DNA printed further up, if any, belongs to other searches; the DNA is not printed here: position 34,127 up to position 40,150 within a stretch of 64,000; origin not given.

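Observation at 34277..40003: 1908-aa secreted, highly acidic multi-module protein with no recognisable anchor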

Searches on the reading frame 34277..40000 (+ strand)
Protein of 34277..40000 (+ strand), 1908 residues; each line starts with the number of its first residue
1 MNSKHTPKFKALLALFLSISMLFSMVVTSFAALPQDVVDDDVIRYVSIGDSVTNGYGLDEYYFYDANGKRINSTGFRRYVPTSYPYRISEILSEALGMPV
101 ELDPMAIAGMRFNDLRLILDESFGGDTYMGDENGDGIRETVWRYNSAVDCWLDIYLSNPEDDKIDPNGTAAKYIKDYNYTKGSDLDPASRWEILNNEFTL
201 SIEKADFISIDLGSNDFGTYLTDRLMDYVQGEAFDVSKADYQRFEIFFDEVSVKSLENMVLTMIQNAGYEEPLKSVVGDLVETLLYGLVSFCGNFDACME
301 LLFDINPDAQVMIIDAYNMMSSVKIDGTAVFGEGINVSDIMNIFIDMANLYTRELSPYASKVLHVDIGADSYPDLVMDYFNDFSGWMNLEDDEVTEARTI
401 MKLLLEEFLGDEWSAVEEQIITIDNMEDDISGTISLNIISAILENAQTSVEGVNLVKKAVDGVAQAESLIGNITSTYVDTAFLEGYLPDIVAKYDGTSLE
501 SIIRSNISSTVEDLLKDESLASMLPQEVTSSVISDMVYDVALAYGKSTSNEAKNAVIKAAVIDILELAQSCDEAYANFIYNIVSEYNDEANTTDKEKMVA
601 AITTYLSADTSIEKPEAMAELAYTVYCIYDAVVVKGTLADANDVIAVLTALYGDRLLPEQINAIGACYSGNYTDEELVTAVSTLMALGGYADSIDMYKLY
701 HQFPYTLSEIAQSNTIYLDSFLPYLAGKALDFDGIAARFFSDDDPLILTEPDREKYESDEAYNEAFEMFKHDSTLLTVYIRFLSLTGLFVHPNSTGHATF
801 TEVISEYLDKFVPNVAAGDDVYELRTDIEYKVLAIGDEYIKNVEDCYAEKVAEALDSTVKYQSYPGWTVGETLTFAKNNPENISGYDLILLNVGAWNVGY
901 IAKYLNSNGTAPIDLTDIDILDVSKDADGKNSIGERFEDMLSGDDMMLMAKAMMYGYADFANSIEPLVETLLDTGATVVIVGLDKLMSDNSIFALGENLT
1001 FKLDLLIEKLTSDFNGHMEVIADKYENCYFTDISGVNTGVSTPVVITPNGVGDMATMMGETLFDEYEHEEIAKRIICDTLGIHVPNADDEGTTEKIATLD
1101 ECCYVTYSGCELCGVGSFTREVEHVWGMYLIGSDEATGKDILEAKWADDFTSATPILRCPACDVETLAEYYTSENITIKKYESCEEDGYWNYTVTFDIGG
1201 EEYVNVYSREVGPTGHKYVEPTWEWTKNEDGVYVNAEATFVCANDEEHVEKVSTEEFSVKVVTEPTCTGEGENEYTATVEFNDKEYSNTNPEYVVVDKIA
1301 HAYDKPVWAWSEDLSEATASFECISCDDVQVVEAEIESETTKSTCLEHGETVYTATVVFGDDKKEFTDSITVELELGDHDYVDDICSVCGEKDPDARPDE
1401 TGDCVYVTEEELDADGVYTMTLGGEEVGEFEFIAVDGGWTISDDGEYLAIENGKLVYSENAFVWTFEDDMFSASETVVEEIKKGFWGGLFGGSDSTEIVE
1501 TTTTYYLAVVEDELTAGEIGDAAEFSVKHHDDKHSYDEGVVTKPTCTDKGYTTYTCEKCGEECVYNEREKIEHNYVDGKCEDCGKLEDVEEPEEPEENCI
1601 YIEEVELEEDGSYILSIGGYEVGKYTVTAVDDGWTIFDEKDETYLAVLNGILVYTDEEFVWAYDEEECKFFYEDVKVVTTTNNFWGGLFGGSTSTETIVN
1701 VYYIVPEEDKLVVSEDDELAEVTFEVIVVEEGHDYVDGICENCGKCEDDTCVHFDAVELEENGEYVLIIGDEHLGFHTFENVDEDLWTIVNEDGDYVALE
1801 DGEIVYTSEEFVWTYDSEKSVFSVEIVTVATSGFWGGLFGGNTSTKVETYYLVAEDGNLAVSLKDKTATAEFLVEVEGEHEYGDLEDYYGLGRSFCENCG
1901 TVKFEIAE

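Call 4: search_protein_families(library=pfam, proteins=[window:34277-40000:+], max_evalue=1)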
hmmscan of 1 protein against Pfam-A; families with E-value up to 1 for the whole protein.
window:34277-40000:+ (1908 aa): 4 families
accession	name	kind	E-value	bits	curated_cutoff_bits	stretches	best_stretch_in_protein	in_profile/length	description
PF00657.28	Lipase_GDSL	-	0.0069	17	23.6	1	45-226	1-94/208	GDSL-like Lipase/Acylhydrolase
PF13472.12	Lipase_GDSL_2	-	0.052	14.5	32.9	0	48-112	2-46/178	GDSL-like Lipase/Acylhydrolase family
PF22732.2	MSL3_chromo-like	-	0.084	13.4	28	1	358-398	21-61/78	MSL3 chromodomain-like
PF04286.17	DUF445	-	0.34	11.2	33.8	1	480-603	86-212/368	Protein of unknown function (DUF445)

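Call 5: search_protein_families(library=ncbifam, proteins=[window:34277-40000:+], max_evalue=1)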
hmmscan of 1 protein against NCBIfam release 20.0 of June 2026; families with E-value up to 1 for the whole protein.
window:34277-40000:+ (1908 aa): 0 families

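Call 10: find_homologous_proteins(query=window:34277-40000:+)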
Query window:34277-40000:+ (1908 aa): 15 proteins with E <= 0.001 among 8000 candidates.
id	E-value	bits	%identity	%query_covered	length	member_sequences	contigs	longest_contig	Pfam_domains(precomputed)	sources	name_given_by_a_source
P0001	0.0e+0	2322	59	100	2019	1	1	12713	-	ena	-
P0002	0.0e+0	2093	55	100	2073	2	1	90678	-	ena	-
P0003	0.0e+0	1864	49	100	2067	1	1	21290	-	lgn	-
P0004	4.1e-158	547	27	65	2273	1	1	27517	PF13472.13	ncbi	-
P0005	2.0e-147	511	26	68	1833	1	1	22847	-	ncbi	-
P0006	1.3e-140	489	27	51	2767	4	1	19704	PF06268.20,PF13472.13,PF00657.29,PF06229.19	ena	-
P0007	2.4e-138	481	27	55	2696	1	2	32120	PF06268.20,PF13472.13,PF00657.29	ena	-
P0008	1.0e-86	310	28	56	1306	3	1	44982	PF13472.13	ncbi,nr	ncbi:MAG: carboxypeptidase regulatory-like domain-containing protein, partial [Clostridia bacterium]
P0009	6.4e-78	281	26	73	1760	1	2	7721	PF25833.1,PF13472.13,PF00041.28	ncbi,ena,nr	ncbi:MAG: fibronectin type III domain-containing protein [Oscillospiraceae bacterium]|nr:fibronectin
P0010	1.2e-34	137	27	19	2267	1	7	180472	PF04513.18,PF28217.1,PF00404.25,PF01442.24,PF04108.18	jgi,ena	-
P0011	1.7e-31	127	26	28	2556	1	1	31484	PF00404.25,PF13620.13,PF22904.4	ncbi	-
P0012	7.5e-19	85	45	3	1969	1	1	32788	PF17789.8,PF02369.23,PF11974.15,PF13620.13,PF00395.26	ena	-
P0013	9.9e-18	81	26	20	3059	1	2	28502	PF04513.18,PF01442.24,PF04108.18,PF24161.2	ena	-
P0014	2.8e-10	56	35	8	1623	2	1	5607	PF09479.17,PF13306.13,PF14200.13,PF02368.25,PF00652.29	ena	-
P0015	7.7e-10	55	26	18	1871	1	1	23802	-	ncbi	-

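Call 11: search_solved_structures(query=window:34277-40000:+, max_evalue=1, show_alignments=2)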
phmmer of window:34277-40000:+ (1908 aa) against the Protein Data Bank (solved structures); distinct sequences matched with E-value up to 1: 0.

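Call 16: find_related_loci(query=window:34277-40000:+, collection=genome_contigs, flank=10000)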
Query window:34277-40000:+ (1908 aa) in genome_contigs; peptide patterns used: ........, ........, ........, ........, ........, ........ (x = any residue, [..] = any of these).
9 stretches matched a pattern, but none encodes a relative of the query by tblastn (E <= 1e-3).

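Call 18: find_encoding_contigs(protein=P0002, flank=10000, max_places=3)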
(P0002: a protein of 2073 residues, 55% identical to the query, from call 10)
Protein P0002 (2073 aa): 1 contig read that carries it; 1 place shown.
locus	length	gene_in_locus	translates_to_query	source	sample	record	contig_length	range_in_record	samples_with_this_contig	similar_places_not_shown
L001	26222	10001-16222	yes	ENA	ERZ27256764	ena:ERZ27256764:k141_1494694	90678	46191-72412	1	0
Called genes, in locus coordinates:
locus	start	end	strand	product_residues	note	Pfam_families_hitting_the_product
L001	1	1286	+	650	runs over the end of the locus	PF01120:Alpha_L_fucos (weak), PF14871:GHL6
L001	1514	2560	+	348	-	PF20720:nSTAND3 (faint)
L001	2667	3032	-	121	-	PF01325:Fe_dep_repress (faint), PF02742:Fe_dep_repr_C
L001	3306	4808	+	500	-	PF20251:Big_14 (faint)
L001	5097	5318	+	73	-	PF04023:FeoA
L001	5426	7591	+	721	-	PF01926:MMR_HSR1, PF02421:FeoB_N, PF17910:FeoB_Cyto, PF07670:Gate, PF07664:FeoB_C, PF07670:Gate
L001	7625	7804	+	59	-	-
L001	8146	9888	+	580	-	PF00501:AMP-binding, PF13193:AMP-binding_C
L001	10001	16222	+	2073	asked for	-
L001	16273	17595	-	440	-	-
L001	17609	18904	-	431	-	PF13347:MFS_2 (weak), PF07690:MFS_1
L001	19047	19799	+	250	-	-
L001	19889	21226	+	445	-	-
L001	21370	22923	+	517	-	PF02540:NAD_synthase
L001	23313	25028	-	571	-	-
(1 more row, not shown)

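Call 19: find_encoding_contigs(protein=P0003, flank=10000, max_places=3)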
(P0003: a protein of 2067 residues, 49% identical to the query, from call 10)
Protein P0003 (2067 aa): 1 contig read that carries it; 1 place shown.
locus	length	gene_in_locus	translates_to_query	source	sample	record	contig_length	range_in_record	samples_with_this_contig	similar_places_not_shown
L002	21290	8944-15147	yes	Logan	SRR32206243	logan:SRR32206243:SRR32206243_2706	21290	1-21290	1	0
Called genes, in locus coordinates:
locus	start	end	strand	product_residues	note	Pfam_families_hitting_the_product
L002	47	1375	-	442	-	PF03023:MurJ, PF01554:MatE, PF01943:Polysacc_synt (weak), PF01554:MatE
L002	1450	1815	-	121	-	PF01325:Fe_dep_repress (faint), PF02742:Fe_dep_repr_C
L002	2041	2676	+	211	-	PF20251:Big_14 (faint)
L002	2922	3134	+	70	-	PF04023:FeoA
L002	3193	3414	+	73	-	PF04023:FeoA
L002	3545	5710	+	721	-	PF01926:MMR_HSR1, PF02421:FeoB_N, PF17910:FeoB_Cyto, PF07670:Gate, PF07664:FeoB_C, PF07670:Gate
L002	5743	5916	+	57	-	-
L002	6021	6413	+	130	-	PF00403:HMA (weak)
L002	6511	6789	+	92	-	PF10087:DUF2325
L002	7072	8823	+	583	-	PF00501:AMP-binding, PF13193:AMP-binding_C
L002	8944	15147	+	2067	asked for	-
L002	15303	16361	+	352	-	PF01636:APH (weak)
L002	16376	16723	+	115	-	PF13302:Acetyltransf_3, PF13420:Acetyltransf_4, PF13673:Acetyltransf_10 (weak), PF00583:Acetyltransf_1, PF13508:Acetyltransf_7 (weak)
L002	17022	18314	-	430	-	PF13347:MFS_2 (weak), PF07690:MFS_1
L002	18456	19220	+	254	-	-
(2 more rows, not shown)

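Call 20: find_encoding_contigs(protein=P0001, flank=10000, max_places=3)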
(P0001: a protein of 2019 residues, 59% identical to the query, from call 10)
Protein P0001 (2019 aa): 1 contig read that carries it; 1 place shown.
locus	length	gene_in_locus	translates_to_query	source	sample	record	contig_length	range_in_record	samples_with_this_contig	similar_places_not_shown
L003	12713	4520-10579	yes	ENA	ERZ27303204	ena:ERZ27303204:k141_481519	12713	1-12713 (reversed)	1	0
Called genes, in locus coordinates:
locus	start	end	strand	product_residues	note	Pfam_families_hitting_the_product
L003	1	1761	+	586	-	?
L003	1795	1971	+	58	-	-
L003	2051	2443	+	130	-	PF00403:HMA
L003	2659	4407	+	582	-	PF00501:AMP-binding, PF13193:AMP-binding_C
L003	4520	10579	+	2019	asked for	-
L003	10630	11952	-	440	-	-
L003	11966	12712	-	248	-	?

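Call 21: find_encoding_contigs(protein=P0004, flank=8000, max_places=2)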
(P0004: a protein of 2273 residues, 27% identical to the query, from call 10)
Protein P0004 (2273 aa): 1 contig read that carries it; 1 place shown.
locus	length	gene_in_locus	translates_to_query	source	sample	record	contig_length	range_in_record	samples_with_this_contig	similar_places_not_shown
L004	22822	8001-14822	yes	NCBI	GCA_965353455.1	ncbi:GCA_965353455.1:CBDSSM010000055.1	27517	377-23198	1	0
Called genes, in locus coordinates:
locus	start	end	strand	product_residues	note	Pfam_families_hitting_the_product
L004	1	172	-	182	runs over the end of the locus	?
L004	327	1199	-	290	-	PF01261:AP_endonuc_2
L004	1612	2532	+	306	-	PF02311:AraC_binding, PF07883:Cupin_2 (weak), PF00165:HTH_AraC (weak), PF12833:HTH_18, PF00165:HTH_AraC (weak)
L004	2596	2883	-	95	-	PF06949:DUF1292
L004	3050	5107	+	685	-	PF13616:Rotamase_3, PF00639:Rotamase, PF13529:Peptidase_C39_2 (faint)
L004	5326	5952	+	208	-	PF00239:Resolvase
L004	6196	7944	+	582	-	PF00501:AMP-binding, PF13193:AMP-binding_C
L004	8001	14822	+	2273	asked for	PF13472:Lipase_GDSL_2 (faint)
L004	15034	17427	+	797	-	PF18019:Cas3_HD, PF00270:DEAD, PF22590:Cas3-like_C_2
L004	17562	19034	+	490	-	PF09481:CRISPR_Cse1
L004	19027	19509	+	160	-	PF09485:CRISPR_Cse2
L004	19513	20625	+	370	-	PF09344:Cas_CT1975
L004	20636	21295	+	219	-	PF09704:Cas_Cas5d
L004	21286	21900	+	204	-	PF08798:CRISPR_assoc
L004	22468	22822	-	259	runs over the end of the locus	PF00072:Response_reg, PF08769:Spo0A_C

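Call 22: find_encoding_contigs(protein=P0005, flank=8000, max_places=2)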
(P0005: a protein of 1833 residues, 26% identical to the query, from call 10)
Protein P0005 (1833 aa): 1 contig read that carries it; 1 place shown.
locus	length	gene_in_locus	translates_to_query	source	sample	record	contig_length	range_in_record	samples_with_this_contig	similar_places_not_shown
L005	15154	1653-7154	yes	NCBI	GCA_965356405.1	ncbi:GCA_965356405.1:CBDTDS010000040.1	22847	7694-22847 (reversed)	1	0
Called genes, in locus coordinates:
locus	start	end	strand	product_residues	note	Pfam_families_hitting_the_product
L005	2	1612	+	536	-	?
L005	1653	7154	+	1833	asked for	-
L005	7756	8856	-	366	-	PF00155:Aminotran_1_2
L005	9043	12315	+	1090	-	PF18984:DUF5717_N, PF18983:DUF5717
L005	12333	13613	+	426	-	PF18980:DUF5716_C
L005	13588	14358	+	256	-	-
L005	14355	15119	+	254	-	PF06738:ThrE, PF12821:ThrE_2 (weak)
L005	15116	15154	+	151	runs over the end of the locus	PF06738:ThrE (weak), PF12821:ThrE_2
